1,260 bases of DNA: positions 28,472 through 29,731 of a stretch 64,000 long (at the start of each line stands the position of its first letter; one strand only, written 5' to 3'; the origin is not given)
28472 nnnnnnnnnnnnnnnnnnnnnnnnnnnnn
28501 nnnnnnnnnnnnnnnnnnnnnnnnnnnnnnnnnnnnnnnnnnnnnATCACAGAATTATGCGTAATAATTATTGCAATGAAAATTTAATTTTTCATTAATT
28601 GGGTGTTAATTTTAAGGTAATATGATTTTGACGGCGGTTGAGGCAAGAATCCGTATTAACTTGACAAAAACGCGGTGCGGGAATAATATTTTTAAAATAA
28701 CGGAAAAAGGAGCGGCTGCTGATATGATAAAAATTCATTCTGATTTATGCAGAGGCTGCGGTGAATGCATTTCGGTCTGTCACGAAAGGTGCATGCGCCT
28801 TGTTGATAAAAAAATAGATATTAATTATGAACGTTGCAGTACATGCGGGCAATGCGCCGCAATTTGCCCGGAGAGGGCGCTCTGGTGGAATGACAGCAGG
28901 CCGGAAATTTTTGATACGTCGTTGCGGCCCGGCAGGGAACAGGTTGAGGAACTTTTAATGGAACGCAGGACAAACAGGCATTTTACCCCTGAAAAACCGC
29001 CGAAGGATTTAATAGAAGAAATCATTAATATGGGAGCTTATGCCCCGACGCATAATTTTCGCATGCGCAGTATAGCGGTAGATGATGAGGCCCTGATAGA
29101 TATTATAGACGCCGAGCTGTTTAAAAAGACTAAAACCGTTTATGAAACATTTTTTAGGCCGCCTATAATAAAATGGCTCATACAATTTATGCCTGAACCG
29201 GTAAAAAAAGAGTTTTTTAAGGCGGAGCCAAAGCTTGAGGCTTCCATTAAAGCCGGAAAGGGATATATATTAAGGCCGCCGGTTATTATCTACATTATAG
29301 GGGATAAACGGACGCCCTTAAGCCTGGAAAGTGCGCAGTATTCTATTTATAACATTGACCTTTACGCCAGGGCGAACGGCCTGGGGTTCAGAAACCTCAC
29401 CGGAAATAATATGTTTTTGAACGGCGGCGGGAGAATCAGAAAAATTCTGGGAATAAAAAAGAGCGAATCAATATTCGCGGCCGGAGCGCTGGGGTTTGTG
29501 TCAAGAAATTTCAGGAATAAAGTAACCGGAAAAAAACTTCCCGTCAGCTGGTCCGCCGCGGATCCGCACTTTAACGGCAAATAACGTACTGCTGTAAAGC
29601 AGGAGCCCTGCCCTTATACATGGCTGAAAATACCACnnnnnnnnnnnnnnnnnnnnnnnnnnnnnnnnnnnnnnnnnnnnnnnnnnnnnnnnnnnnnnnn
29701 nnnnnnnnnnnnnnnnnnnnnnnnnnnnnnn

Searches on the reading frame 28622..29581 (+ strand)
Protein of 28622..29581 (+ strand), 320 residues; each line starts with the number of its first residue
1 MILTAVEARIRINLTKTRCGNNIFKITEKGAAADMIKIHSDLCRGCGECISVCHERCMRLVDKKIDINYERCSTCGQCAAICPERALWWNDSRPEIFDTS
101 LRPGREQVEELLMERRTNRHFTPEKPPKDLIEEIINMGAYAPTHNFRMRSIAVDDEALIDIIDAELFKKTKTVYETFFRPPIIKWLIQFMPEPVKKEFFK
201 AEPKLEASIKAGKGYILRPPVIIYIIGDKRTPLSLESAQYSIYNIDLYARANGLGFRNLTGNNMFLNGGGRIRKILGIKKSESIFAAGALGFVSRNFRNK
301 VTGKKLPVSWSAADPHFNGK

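Call 30: find_encoding_contigs(protein=window:28622-29581:+, flank=10000, max_places=1)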
Protein window:28622-29581:+ (320 aa): 2 contigs read that carry it; 1 place shown.
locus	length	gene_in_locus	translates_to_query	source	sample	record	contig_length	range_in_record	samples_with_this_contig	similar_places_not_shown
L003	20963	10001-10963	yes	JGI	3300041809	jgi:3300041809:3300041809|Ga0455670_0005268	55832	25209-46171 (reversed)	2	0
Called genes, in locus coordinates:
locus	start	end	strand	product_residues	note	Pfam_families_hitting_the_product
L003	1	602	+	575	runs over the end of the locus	PF00664:ABC_membrane, PF09818:ABC_ATPase (faint), PF00005:ABC_tran, PF02463:SMC_N (faint)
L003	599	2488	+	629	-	PF00664:ABC_membrane, PF00005:ABC_tran, PF02463:SMC_N (faint)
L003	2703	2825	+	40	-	-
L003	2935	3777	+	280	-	PF00561:Abhydrolase_1 (weak), PF12146:Hydrolase_4, PF12697:Abhydrolase_6, PF20408:Abhydrolase_11 (faint)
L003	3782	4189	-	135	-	PF00072:Response_reg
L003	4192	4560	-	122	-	PF07892:DUF1667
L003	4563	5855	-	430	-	PF00070:Pyr_redox (faint), PF00890:FAD_binding_2, PF01266:DAO (weak), PF03486:HI0933_like (weak), PF07992:Pyr_redox_2, PF12831:FAD_oxidored, PF13450:NAD_binding_8 (weak), PF13738:Pyr_redox_3, +2 more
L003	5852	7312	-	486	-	PF01266:DAO, PF13450:NAD_binding_8 (weak), PF04324:Fer2_BFD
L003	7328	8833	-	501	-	PF00370:FGGY_N, PF02782:FGGY_C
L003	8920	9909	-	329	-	PF00571:CBS, PF00990:GGDEF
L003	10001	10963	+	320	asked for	PF13484:Fer4_16 (faint), PF25160:LdpA_Fe-S-bd (faint), PF12797:Fer4_2 (faint), PF13237:Fer4_10 (weak), PF12838:Fer4_7 (weak), PF13187:Fer4_9 (weak), PF00037:Fer4 (weak), PF00881:Nitroreductase, +1 more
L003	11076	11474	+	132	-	PF01022:HTH_5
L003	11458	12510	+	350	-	PF13593:SBF_like, PF01758:SBF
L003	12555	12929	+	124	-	PF01451:LMWPc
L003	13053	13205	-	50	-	-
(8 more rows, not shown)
